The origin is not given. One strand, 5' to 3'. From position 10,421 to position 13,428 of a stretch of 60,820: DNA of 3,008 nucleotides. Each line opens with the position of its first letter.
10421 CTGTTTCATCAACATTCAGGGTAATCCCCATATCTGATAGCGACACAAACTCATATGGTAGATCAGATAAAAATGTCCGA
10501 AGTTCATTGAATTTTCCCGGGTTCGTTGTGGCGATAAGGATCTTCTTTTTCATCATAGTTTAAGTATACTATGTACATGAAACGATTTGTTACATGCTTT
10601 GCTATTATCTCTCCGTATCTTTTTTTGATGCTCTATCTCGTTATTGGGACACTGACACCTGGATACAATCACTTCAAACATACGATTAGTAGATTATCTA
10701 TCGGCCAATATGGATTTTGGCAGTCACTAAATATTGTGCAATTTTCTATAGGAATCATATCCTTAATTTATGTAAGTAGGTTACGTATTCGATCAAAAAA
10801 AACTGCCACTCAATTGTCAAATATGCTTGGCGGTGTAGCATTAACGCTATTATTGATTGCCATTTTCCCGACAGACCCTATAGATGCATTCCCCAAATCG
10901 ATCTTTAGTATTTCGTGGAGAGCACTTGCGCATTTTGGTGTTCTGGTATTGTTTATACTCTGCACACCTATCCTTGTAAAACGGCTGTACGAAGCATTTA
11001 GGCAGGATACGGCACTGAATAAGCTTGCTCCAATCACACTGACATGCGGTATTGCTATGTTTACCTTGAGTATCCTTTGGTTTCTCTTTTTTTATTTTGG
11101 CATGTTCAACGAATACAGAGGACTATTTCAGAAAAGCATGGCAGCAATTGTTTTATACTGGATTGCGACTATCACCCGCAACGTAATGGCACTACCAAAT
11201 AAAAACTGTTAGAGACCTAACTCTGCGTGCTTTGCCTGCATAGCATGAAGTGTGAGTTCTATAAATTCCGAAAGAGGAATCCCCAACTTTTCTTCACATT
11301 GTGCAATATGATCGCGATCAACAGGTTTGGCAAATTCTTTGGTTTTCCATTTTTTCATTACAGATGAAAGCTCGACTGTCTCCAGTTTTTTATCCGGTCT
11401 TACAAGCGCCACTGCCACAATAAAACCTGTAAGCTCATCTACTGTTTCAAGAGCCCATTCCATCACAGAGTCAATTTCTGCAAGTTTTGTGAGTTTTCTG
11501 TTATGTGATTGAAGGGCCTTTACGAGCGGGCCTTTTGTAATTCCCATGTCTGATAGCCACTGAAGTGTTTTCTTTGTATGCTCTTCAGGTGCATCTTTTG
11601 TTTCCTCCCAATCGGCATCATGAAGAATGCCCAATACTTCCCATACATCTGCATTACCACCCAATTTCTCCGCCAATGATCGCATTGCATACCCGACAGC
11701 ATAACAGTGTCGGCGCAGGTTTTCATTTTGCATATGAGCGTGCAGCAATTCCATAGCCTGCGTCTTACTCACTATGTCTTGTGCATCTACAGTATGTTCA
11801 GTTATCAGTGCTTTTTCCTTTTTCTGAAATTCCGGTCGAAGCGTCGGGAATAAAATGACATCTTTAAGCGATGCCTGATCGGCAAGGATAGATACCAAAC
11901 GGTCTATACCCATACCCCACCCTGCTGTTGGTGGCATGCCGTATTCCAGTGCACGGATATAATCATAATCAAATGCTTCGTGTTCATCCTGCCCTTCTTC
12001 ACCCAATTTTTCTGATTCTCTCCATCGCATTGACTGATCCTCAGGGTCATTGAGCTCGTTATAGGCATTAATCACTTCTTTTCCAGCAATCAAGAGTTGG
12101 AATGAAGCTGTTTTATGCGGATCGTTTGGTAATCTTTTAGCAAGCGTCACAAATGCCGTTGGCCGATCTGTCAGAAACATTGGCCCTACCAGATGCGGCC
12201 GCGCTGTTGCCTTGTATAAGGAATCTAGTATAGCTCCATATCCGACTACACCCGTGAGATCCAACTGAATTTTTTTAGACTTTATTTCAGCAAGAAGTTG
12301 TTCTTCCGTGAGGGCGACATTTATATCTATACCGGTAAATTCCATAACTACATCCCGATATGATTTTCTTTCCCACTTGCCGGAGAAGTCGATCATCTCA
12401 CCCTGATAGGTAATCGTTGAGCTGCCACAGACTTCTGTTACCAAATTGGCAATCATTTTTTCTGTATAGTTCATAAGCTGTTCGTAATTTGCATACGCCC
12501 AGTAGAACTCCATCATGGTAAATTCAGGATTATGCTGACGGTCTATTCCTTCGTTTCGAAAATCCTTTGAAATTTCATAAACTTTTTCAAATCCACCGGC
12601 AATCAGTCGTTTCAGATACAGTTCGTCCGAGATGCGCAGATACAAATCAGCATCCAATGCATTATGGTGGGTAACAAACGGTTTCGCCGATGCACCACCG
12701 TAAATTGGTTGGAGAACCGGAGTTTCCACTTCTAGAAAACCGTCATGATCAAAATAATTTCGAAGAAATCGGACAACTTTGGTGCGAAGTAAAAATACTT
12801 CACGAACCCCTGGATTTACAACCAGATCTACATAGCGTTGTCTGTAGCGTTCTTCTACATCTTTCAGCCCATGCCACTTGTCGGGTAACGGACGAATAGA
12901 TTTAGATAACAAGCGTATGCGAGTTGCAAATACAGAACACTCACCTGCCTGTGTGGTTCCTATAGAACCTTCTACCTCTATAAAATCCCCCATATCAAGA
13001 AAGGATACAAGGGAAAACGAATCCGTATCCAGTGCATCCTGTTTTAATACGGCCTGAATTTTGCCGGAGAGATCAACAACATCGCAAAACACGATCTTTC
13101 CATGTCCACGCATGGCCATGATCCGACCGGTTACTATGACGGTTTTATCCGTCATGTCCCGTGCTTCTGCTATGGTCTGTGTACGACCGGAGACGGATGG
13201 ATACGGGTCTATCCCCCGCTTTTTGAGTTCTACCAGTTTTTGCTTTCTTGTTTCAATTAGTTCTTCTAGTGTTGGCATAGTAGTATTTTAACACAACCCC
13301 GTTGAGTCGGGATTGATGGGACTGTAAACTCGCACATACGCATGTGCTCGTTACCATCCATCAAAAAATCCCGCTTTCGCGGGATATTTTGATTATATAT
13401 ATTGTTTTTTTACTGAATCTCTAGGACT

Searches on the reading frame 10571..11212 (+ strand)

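Call 74: search_protein_families(library=pfam, proteins=[window:10571-11212:+], max_evalue=0.000001)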
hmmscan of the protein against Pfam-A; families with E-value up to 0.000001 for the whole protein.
window:10571-11212:+ (213 aa): 1 family
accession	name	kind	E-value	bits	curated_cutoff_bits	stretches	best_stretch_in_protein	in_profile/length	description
PF06197.19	DUF998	-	1.2e-19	71.1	30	1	12-202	1-182/184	Protein of unknown function (DUF998)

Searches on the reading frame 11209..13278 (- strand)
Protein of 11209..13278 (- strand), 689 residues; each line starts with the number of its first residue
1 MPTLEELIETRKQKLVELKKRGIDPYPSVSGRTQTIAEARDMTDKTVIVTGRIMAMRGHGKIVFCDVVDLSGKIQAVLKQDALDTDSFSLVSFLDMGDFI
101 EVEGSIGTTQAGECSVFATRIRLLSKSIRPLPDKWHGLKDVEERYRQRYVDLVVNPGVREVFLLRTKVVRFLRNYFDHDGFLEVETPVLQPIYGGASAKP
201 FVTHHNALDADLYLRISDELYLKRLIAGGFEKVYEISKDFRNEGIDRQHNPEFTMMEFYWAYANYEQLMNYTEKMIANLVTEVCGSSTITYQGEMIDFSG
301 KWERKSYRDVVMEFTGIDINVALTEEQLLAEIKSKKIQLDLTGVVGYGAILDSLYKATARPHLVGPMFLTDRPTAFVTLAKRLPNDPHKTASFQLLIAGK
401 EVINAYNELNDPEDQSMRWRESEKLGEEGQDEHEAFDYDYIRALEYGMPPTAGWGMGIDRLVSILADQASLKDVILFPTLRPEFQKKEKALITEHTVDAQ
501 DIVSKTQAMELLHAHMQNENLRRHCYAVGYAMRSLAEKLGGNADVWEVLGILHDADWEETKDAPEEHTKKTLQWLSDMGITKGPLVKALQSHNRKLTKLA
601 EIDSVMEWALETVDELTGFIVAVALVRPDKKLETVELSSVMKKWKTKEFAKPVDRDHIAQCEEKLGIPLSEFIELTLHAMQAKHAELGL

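Call 6: search_protein_families(library=pfam, proteins=[window:11209-13278:-], max_evalue=0.01)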
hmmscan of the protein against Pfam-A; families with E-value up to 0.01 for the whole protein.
window:11209-13278:- (689 aa): 4 families
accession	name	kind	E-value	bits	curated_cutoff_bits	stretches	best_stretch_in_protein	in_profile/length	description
PF00152.25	tRNA-synt_2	-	8.9e-83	278.3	25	1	141-480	2-307/308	tRNA synthetases class II (D, K and N)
PF01336.31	tRNA_anti-codon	-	6.7e-13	48.8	27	1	47-124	1-75/75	OB-fold nucleic acid binding domain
PF01966.28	HD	-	4.6e-05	24.1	22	1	523-596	3-89/116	HD domain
PF11042.13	DUF2750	-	0.0019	18.7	27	1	633-688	27-81/102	Protein of unknown function (DUF2750)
